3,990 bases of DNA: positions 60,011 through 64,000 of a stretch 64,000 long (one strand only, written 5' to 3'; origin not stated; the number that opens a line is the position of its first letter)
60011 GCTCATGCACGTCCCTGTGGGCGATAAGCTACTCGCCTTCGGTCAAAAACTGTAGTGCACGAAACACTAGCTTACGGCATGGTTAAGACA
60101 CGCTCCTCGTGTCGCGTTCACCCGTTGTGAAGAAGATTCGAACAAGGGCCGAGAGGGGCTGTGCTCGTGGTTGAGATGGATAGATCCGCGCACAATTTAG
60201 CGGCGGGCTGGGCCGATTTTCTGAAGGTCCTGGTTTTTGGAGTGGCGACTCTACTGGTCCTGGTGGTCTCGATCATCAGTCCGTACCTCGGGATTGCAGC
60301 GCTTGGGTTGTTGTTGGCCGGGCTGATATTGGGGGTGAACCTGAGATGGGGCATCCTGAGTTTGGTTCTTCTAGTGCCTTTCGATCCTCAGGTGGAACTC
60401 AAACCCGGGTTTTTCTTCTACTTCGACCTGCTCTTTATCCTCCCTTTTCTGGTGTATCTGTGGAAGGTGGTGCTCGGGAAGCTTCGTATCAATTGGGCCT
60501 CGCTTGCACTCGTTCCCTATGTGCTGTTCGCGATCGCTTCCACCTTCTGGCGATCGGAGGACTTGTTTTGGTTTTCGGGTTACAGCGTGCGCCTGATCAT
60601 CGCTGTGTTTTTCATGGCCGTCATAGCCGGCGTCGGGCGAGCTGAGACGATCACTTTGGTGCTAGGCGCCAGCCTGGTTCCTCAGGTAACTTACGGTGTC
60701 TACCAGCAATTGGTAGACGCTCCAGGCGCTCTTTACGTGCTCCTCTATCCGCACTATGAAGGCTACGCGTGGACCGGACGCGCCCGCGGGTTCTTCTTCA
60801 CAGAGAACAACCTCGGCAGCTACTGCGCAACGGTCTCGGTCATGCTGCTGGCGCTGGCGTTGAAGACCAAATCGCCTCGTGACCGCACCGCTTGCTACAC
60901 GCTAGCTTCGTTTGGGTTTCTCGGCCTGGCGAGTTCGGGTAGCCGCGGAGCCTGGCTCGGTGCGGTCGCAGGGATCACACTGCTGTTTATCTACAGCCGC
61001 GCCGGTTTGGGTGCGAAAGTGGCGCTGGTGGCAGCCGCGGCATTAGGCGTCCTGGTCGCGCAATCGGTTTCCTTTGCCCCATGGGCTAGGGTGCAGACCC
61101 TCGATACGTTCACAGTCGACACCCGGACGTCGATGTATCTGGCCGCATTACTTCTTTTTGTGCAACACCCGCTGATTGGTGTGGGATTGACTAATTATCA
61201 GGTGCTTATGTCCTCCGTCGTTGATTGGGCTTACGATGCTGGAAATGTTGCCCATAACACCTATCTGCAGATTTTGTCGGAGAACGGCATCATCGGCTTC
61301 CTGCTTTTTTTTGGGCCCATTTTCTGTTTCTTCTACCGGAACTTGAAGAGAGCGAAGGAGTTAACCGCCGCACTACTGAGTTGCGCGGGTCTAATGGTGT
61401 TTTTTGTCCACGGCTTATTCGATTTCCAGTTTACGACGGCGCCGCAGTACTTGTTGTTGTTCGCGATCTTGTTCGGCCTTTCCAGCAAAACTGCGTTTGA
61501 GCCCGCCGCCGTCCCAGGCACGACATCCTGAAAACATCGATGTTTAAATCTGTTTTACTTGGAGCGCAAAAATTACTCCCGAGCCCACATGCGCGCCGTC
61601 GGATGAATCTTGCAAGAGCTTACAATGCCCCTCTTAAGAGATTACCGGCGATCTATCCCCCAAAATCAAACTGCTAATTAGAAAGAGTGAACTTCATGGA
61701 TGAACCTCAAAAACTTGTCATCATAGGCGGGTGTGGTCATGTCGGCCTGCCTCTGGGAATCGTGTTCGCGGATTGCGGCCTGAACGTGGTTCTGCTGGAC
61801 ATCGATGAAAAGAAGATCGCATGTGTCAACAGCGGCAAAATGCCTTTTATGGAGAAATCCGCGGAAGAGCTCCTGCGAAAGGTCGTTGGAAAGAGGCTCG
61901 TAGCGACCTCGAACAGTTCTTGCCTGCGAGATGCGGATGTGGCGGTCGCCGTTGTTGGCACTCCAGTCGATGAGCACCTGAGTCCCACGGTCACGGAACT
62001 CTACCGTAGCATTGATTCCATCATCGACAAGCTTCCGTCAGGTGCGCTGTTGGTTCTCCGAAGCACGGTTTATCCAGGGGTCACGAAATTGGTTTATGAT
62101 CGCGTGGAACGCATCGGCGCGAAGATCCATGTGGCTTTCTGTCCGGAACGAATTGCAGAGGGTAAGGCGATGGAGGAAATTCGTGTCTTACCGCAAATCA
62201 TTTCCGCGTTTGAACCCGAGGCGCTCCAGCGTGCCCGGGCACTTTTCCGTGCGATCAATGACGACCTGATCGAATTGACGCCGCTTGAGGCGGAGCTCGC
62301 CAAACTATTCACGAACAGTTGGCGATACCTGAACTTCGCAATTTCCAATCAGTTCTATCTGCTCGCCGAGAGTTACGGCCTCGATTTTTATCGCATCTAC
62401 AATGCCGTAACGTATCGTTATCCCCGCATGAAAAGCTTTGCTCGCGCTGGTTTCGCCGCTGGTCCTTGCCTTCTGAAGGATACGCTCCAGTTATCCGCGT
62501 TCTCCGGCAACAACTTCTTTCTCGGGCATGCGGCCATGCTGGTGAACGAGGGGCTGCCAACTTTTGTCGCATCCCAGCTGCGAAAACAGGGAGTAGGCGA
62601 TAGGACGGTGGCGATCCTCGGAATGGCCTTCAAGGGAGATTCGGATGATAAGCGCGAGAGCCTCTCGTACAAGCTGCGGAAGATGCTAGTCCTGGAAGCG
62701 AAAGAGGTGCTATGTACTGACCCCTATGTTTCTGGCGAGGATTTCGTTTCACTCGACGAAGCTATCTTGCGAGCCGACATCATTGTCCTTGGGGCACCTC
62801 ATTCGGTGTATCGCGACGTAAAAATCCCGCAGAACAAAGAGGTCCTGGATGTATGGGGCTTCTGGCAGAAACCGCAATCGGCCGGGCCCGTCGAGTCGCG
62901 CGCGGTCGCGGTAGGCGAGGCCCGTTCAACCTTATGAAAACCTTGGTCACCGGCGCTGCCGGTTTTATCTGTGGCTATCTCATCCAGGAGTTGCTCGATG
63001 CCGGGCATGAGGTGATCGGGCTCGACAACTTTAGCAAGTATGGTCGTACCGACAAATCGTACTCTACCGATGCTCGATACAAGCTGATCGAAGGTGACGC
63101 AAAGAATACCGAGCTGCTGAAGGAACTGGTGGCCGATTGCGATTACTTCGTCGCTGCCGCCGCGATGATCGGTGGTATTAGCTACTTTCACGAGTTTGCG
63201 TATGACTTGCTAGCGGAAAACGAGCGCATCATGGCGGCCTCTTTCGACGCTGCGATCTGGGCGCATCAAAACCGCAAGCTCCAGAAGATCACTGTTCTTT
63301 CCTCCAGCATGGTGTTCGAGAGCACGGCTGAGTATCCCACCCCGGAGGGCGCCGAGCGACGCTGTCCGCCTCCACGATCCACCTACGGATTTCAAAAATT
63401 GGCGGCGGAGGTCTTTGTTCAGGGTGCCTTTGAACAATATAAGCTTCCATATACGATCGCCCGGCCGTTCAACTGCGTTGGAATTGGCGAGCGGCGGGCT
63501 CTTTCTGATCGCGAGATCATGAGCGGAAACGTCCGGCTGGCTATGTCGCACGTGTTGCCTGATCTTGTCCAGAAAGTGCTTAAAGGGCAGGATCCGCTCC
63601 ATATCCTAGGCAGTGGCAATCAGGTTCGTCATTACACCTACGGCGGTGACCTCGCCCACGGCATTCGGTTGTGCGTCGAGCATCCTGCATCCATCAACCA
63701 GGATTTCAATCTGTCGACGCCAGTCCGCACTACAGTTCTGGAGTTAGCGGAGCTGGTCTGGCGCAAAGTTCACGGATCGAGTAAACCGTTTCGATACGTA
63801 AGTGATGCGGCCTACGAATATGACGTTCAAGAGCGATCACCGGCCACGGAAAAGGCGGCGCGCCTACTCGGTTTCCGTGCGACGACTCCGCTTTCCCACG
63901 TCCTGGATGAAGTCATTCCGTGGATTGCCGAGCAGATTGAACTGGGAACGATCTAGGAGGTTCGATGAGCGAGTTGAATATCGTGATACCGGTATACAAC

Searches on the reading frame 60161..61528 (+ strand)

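Call 47: search_protein_families(library=pfam, proteins=[window:60161-61528:+], max_evalue=0.00001)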
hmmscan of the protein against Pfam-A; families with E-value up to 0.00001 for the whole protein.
window:60161-61528:+ (456 aa): 1 family
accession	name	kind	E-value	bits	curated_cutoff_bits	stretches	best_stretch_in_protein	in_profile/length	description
PF04932.20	Wzy_C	-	9.4e-20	71.4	31.7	1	251-384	5-149/149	O-Antigen ligase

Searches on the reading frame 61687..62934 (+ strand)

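Call 58: search_protein_families(library=pfam, proteins=[window:61687-62934:+], max_evalue=0.00001)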
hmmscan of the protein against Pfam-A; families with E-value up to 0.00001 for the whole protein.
window:61687-62934:+ (416 aa): 3 families
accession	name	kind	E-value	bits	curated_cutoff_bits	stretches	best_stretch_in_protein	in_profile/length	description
PF03721.20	UDPG_MGDP_dh_N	-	5.6e-34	117.8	27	1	12-181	4-181/187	UDP-glucose/GDP-mannose dehydrogenase family, NAD binding domain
PF03720.21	UDPG_MGDP_dh_C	-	3.6e-12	47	30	1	309-390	1-98/103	UDP-glucose/GDP-mannose dehydrogenase family, UDP binding domain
PF00984.24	UDPG_MGDP_dh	-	6e-10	39.5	25.4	1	201-273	2-75/94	UDP-glucose/GDP-mannose dehydrogenase family, central domain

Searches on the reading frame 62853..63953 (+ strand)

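Call 58: search_protein_families(library=pfam, proteins=[window:62853-63953:+], max_evalue=0.00001)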
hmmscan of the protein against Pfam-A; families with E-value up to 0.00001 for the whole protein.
window:62853-63953:+ (367 aa): 4 families
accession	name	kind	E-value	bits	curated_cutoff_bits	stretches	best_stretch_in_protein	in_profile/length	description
PF01370.27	Epimerase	-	2.1e-37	129.3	20.9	1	31-287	2-239/240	NAD dependent epimerase/dehydratase family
PF16363.11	GDP_Man_Dehyd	-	2.8e-25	89.9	27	1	31-353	1-331/332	GDP-mannose 4,6 dehydratase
PF07993.18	NAD_binding_4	-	6.2e-08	32.5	20.1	0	32-210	1-209/258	Male sterility protein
PF13460.12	NAD_binding_10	-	2e-06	28.3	27.2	1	34-205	1-143/184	NAD(P)H-binding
